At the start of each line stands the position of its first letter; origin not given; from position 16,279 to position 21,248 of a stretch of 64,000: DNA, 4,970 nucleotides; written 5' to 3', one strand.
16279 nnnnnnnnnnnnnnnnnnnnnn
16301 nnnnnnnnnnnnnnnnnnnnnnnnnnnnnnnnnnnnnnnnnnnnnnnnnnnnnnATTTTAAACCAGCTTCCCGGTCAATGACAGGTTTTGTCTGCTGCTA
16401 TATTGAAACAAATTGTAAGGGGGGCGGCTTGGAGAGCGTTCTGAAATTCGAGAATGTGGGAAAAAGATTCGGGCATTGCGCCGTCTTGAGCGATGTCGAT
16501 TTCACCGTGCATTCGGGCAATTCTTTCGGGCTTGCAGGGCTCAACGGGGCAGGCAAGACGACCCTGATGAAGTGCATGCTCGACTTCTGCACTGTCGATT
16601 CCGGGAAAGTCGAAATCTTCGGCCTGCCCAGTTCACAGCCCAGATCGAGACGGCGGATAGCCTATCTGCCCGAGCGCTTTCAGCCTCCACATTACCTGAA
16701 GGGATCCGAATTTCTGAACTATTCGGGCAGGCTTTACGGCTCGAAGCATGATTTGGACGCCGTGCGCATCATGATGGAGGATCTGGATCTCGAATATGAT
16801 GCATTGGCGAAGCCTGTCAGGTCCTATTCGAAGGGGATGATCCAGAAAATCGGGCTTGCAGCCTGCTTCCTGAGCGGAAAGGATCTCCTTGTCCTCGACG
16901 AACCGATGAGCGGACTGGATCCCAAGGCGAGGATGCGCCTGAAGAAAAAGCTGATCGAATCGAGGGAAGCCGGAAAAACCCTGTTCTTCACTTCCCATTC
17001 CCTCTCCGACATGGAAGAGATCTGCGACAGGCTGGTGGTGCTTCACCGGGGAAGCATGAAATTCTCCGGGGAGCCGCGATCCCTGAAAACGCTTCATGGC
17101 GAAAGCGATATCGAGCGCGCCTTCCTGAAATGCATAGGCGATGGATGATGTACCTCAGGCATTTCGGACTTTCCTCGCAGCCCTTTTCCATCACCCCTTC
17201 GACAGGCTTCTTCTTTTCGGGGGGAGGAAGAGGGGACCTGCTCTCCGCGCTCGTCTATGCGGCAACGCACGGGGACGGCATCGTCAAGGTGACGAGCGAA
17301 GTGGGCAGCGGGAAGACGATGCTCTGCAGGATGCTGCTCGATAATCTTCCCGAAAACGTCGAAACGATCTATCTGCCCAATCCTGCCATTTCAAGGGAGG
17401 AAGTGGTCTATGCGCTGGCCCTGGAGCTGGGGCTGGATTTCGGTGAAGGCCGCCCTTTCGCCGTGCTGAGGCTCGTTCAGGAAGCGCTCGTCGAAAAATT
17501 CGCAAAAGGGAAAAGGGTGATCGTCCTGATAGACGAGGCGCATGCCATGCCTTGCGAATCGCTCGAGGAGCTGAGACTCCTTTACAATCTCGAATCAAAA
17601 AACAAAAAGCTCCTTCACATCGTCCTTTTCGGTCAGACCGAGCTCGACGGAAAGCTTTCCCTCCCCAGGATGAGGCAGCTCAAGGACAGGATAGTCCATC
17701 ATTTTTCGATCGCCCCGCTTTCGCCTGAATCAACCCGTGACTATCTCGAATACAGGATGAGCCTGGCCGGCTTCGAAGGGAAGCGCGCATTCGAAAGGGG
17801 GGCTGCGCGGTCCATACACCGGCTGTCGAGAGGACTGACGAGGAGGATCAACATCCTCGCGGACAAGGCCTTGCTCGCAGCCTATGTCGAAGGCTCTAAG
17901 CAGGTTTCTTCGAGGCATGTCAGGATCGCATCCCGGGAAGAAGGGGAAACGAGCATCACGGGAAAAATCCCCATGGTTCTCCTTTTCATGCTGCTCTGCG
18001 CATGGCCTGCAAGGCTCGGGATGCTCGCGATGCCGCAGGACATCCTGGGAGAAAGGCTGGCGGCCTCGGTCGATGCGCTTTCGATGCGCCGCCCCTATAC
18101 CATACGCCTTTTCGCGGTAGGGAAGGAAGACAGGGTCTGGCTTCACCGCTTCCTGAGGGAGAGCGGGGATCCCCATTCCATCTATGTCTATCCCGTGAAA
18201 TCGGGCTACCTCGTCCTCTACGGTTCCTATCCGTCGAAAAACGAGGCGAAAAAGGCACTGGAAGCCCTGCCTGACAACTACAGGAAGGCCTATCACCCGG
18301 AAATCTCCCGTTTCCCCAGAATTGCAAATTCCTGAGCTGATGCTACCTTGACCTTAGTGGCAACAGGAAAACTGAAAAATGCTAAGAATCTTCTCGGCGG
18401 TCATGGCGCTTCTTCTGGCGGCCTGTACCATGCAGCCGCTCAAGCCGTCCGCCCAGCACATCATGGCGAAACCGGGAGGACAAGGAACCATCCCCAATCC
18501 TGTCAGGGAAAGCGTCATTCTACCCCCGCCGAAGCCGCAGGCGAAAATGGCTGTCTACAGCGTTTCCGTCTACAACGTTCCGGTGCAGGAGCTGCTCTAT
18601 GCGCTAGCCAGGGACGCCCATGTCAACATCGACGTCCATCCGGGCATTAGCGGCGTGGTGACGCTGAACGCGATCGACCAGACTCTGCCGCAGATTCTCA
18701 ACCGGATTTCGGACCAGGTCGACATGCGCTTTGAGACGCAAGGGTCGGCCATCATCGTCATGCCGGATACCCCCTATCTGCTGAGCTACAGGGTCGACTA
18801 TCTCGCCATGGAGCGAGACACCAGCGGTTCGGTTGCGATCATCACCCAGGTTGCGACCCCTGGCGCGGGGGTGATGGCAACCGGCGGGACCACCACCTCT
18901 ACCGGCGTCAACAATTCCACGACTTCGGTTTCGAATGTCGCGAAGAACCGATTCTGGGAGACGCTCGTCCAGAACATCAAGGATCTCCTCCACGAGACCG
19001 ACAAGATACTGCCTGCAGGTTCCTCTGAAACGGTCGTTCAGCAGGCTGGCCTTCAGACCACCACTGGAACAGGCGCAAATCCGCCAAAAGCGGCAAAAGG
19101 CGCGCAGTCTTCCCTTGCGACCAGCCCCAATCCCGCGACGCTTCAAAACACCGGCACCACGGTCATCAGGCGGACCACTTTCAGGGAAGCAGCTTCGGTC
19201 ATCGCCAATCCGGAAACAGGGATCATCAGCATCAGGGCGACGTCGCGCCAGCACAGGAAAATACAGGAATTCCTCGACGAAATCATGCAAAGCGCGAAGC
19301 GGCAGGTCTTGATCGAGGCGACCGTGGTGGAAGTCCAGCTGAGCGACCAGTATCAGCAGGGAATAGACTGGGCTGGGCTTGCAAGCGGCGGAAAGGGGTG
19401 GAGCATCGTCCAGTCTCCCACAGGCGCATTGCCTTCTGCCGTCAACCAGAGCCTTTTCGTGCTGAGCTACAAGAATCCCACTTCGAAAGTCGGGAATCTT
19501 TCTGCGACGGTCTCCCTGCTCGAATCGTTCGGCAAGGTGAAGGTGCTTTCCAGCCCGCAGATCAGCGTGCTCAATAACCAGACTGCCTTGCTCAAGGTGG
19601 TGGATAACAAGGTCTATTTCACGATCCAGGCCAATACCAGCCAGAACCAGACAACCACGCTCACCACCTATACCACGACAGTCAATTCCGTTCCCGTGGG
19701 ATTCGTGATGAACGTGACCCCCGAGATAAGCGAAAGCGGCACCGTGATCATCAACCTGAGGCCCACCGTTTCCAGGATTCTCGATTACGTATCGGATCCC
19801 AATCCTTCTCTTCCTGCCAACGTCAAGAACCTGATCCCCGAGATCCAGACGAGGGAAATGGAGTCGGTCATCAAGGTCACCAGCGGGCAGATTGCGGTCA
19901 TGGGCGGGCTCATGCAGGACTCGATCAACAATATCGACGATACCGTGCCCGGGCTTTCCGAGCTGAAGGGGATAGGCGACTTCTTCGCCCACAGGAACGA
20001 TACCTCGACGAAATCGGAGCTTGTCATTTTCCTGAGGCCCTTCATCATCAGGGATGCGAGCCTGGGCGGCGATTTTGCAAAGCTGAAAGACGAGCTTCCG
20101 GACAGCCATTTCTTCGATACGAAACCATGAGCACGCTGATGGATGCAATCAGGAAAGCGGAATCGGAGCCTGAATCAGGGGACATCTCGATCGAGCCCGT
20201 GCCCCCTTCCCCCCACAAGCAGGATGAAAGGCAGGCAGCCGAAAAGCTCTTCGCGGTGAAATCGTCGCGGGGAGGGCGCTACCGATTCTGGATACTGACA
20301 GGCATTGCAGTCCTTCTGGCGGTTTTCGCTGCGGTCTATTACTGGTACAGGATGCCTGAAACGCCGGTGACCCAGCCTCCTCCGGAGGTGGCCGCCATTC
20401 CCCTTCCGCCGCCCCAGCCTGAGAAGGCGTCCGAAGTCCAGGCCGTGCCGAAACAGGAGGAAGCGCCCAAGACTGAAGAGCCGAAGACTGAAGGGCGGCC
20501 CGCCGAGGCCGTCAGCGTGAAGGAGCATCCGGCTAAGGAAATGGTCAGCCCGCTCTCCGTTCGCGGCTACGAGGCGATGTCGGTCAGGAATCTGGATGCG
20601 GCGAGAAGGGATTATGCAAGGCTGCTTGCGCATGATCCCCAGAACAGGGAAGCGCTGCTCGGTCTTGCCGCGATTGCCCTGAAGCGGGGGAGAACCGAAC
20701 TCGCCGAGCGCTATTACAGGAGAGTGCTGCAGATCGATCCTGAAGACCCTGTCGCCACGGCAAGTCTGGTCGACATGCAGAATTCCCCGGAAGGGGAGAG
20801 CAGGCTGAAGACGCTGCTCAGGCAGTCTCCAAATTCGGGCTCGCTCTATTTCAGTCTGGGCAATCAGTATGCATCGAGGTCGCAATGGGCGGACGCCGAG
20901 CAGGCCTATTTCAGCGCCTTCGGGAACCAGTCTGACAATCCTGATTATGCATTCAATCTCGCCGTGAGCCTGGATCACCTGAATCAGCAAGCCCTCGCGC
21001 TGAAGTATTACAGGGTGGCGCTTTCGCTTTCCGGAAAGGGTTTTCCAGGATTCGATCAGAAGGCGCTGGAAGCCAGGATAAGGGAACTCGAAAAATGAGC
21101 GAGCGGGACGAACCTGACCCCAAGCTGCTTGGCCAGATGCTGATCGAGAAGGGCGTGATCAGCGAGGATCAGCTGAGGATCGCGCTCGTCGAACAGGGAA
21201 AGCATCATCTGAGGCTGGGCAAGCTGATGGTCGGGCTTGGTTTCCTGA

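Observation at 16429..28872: Split ABC transporter: ATPase opens the filament operon, matching ABC-2 permease sits among the pilins 11 kb downstream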

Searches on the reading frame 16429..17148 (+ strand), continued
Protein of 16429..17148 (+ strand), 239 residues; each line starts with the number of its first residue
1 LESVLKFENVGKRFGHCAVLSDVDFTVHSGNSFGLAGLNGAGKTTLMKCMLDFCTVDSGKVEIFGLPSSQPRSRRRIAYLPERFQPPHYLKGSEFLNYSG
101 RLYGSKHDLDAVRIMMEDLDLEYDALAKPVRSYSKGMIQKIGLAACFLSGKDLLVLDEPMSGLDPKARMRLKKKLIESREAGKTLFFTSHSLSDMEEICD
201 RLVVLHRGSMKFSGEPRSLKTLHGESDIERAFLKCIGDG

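Call 75: search_solved_structures(query=window:16429-17148:+, max_evalue=1e-20)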
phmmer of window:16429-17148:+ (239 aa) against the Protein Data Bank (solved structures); distinct sequences matched with E-value up to 1e-20: 31.
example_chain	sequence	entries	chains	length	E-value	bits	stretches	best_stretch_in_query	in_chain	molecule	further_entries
7w01_A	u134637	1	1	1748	4.3e-45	157.5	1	23-231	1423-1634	Phospholipid-transporting ATPase ABCA3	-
7w02_A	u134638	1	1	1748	2.8e-44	154.8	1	23-231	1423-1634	Phospholipid-transporting ATPase ABCA3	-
7lkp_A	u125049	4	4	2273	1.2e-41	146.2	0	27-228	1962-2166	Retinal-specific phospholipid-transporting ATPase ABCA4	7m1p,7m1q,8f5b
7e7i_A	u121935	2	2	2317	1.2e-41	146.2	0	27-228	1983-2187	Retinal-specific phospholipid-transporting ATPase ABCA4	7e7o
7lkz_A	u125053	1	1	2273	8.2e-41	143.5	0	27-228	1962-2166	Retinal-specific phospholipid-transporting ATPase ABCA4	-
7e7q_A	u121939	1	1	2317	8.7e-41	143.4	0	27-228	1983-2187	Retinal-specific phospholipid-transporting ATPase ABCA4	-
8edw_A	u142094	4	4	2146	1e-35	126.8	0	27-221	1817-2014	Phospholipid-transporting ATPase ABCA7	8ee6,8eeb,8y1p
8eop_A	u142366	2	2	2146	6.8e-35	124.1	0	27-221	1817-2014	Phospholipid-transporting ATPase ABCA7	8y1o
7tdt_A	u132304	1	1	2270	2.2e-34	122.5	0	27-225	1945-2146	Phospholipid-transporting ATPase ABCA1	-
7tby_A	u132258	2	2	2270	2.2e-34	122.5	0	27-225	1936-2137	ATP-binding cassette, sub-family A (ABC1), member 1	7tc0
7tbz_A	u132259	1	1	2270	2.2e-34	122.5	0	27-225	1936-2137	ATP-binding cassette, sub-family A (ABC1), member 1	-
5xjy_A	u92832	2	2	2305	2.3e-34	122.4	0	27-225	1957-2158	ATP-binding cassette sub-family A member 1 | Phospholipid-transporting ATPase ABCA1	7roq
7tbw_A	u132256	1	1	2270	1.5e-33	119.7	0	27-225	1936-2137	ATP-binding cassette, sub-family A (ABC1), member 1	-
7o0y_B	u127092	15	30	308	2.4e-33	119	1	5-220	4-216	Probable ABC transporter ATP-binding protein NosF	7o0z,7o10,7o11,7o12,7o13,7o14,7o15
7qba_B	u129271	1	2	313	6.1e-33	117.7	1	5-220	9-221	Probable ABC transporter ATP-binding protein NosF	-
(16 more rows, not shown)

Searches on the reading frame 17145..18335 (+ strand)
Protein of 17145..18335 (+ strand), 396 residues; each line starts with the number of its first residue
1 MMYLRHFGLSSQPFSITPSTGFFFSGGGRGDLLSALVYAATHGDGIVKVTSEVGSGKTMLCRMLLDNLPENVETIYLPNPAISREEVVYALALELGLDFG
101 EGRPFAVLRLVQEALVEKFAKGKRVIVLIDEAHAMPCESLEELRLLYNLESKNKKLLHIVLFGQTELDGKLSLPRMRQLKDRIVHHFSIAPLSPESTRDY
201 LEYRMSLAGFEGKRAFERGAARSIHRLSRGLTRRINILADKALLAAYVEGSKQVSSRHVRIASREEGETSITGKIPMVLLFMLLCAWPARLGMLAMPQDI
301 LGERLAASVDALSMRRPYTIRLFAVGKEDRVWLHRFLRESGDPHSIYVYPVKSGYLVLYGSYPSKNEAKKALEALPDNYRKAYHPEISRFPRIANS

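Call 4: search_protein_families(library=pfam, proteins=[window:17145-18335:+], max_evalue=0.01)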
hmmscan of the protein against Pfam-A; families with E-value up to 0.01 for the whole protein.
window:17145-18335:+ (396 aa): 3 families
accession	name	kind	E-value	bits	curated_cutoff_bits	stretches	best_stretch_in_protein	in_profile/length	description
PF13401.12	AAA_22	-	1.7e-25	90.2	27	1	42-171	3-130/130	AAA domain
PF13191.12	AAA_16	-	1.4e-05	26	32.6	1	33-152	12-161/167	AAA ATPase domain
PF05036.18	SPOR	-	0.0014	19.4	21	1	346-380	35-70/76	SPOR domain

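Call 6: search_protein_families(library=ncbifam, proteins=[window:17145-18335:+], max_evalue=0.01)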
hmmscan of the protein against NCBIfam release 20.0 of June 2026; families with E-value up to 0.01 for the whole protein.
window:17145-18335:+ (396 aa): 1 family
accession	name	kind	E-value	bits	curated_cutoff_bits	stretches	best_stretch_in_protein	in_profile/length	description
TIGR03015.1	pepcterm_ATPase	hypoth_equivalog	1.4e-58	198.4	324.5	1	2-260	1-260/269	XrtA/PEP-CTERM system-associated ATPase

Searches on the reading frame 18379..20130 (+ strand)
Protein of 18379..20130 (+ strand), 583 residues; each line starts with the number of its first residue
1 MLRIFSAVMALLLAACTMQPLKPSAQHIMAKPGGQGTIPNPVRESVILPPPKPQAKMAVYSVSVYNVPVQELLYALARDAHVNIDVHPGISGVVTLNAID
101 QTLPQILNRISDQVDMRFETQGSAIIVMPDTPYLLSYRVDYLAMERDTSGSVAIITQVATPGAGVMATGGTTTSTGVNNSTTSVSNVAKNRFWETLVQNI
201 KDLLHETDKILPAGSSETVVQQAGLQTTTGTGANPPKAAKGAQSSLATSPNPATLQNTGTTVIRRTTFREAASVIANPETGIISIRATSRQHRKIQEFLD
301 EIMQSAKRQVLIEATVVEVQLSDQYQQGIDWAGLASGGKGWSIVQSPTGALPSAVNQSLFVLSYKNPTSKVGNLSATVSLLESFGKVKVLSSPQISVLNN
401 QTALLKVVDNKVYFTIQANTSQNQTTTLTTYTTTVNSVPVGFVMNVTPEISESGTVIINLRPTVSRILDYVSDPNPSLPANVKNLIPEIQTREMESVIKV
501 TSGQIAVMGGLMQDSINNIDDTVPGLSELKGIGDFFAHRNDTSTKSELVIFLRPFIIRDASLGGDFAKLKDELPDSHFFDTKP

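Call 4: search_protein_families(library=pfam, proteins=[window:18379-20130:+], max_evalue=0.01)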
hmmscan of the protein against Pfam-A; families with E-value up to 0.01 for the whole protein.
window:18379-20130:+ (583 aa): 2 families
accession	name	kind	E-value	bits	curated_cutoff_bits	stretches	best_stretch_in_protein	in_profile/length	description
PF00263.26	Secretin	-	4.2e-38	131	27.5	1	381-558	2-169/169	Bacterial type II and III secretion system protein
PF07655.18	Secretin_N_2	-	0.0097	16.8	23.4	1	137-206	4-79/91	Secretin N-terminal domain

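Call 6: search_protein_families(library=ncbifam, proteins=[window:18379-20130:+], max_evalue=0.01)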
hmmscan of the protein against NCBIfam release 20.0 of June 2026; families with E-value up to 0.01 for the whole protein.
window:18379-20130:+ (583 aa): 9 families
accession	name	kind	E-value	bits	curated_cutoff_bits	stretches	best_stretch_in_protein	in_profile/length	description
TIGR02519.1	pilus_MshL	equivalog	1.2e-77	260.8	250.2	1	274-557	1-290/290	pilus (MSHA type) biogenesis protein MshL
TIGR02517.1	type_II_gspD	equivalog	1.7e-45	155.6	351.35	1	194-560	247-593/600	type II secretion system secretin GspD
TIGR02515.1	IV_pilus_PilQ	subfamily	2.2e-29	102.7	284.35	2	264-557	127-427/428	type IV pilus secretin PilQ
TIGR02516.1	type_III_yscC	equivalog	1.2e-26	93.3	238.45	1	268-558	195-462/463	type III secretion system outer membrane ring subunit SctC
NF010083.0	PRK13568.1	equivalog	8.3e-23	80.8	554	2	264-558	144-418/419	DNA uptake porin HofQ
TIGR02520.1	pilus_B_mal_scr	equivalog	5.1e-18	64.9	287.65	1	227-553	192-510/513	PilN family type IVB pilus formation outer membrane protein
NF011873.0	PRK15346.1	equivalog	1.1e-16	60.7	524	1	270-552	234-488/499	EscC/YscC/HrcC family type III secretion system outer membrane ring protein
NF042912.1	Amuc_1098_fam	equivalog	4.1e-13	48.3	750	2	426-557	649-796/805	Amuc_1098 family type IV pilus outer membrane protein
NF007851.2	PRK10560.1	exception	1.1e-12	47.5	598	2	275-557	147-409/412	DNA uptake porin HofQ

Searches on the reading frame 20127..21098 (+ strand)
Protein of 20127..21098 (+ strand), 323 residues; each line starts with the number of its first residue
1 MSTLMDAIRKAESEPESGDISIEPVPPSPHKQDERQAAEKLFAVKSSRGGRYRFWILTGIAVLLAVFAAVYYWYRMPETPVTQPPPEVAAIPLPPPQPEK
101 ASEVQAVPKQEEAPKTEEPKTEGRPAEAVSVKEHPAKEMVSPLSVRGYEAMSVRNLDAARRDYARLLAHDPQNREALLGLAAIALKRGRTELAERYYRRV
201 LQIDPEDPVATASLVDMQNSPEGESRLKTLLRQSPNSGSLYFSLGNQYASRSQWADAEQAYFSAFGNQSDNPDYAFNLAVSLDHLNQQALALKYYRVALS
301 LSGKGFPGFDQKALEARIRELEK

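Call 4: search_protein_families(library=pfam, proteins=[window:20127-21098:+], max_evalue=0.01)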
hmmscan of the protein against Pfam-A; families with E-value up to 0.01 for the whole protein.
window:20127-21098:+ (323 aa): 13 families
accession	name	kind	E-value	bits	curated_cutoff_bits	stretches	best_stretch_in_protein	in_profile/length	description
PF13432.12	TPR_16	-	1.3e-18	67.6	32.7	2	146-208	3-65/65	Tetratricopeptide repeat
PF07719.23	TPR_2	-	4.5e-14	51.8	27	1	175-207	2-34/34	Tetratricopeptide repeat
PF00515.34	TPR_1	-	8.2e-14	51.2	27.8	1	175-207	2-34/34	Tetratricopeptide repeat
PF14559.12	TPR_19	-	2.6e-11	44.1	25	1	154-209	5-60/68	Tetratricopeptide repeat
PF13431.12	TPR_17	-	2.1e-10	40.4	24.4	1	228-259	3-34/34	Tetratricopeptide repeat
PF13428.12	TPR_14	-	9.1e-09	35.6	23.5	1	175-213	2-40/44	Tetratricopeptide repeat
PF13181.12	TPR_8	-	2.5e-07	30.7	25.7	1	175-207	2-34/34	Tetratricopeptide repeat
PF23914.1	TPR_CcmH_CycH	-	2.1e-06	28.1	42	1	155-207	102-154/158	Cytochrome c-type biogenesis protein H TPR domain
PF13424.12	TPR_12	-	4.3e-06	27.3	30.1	1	153-205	23-76/77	Tetratricopeptide repeat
PF13174.12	TPR_6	-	0.00052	20.9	26.3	0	175-206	1-32/33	Tetratricopeptide repeat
PF13176.12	TPR_7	-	0.0019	18.6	27.9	1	176-207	1-32/36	Tetratricopeptide repeat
PF24575.1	TPR_Slam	-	0.0021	18.9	35.2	0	179-212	52-85/104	Surface lipoprotein assembly modifier, N-terminal TPR repeats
PF13371.12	TPR_9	-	0.0053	17.2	35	0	181-208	2-29/73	Tetratricopeptide repeat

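Call 6: search_protein_families(library=ncbifam, proteins=[window:20127-21098:+], max_evalue=0.01)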
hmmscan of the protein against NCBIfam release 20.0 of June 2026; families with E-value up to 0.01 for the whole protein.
window:20127-21098:+ (323 aa): 16 families
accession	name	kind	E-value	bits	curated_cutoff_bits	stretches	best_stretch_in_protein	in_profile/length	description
TIGR02917.1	PEP_TPR_lipo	equivalog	3.5e-15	55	312.2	2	134-207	119-192/899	XrtA/PEP-CTERM system TPR-repeat protein PrsT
TIGR02552.1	LcrH_SycD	equivalog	5.2e-13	48.9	104.8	2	146-234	24-116/136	SycD/LcrH family type III secretion system chaperone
NF033920.0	C39_PA2778_fam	equivalog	5.8e-13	48.8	150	1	210-301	162-253/255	PA2778 family cysteine peptidase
TIGR02521.1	type_IV_pilW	equivalog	2.2e-09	37.2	154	1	151-208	42-99/234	type IV pilus biogenesis/stability protein PilW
NF008520.0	PRK11447.1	equivalog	2.5e-09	35.5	858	1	147-223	358-436/1157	cellulose synthase complex outer membrane protein BcsC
TIGR00540.1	TPR_hemY_coli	hypoth_equivalog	1.4e-08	33.9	142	1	226-297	314-384/385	heme biosynthesis-associated TPR protein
NF047371.1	FlcA_CTERM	equivalog_domain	2.2e-08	33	300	1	154-203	487-536/646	periplasmic flagellar collar protein FlcA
TIGR02795.1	tol_pal_ybgF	equivalog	6.2e-07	30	90.1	0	241-296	42-100/119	tol-pal system protein YbgF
TIGR03939.1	PGA_TPR_OMP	equivalog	1.4e-06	26.8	366.65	1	155-213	410-468/800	poly-beta-1,6 N-acetyl-D-glucosamine export porin PgaA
NF040959.1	MamA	equivalog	3.1e-06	26.8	200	1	167-299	64-200/204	magnetosome protein MamA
NF008017.0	PRK10747.1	equivalog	0.00019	20.4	608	1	219-300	309-389/398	protoheme IX biogenesis protein HemY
NF033758.1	gliding_GltE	equivalog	0.00026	20.1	225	0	155-217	101-163/411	adventurous gliding motility TPR repeat lipoprotein GltE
NF040486.1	SrfA_fam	subfamily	0.00071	19.1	150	1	24-139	192-306/438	SrfA family protein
NF033761.1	gliding_GltJ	equivalog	0.00071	18.8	450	1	36-144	353-468/671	adventurous gliding motility protein GltJ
NF052415.1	T3SS_chap_SctY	equivalog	0.0029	18.1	70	0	143-206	9-72/106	type III secretion apparatus assembly chaperone SctY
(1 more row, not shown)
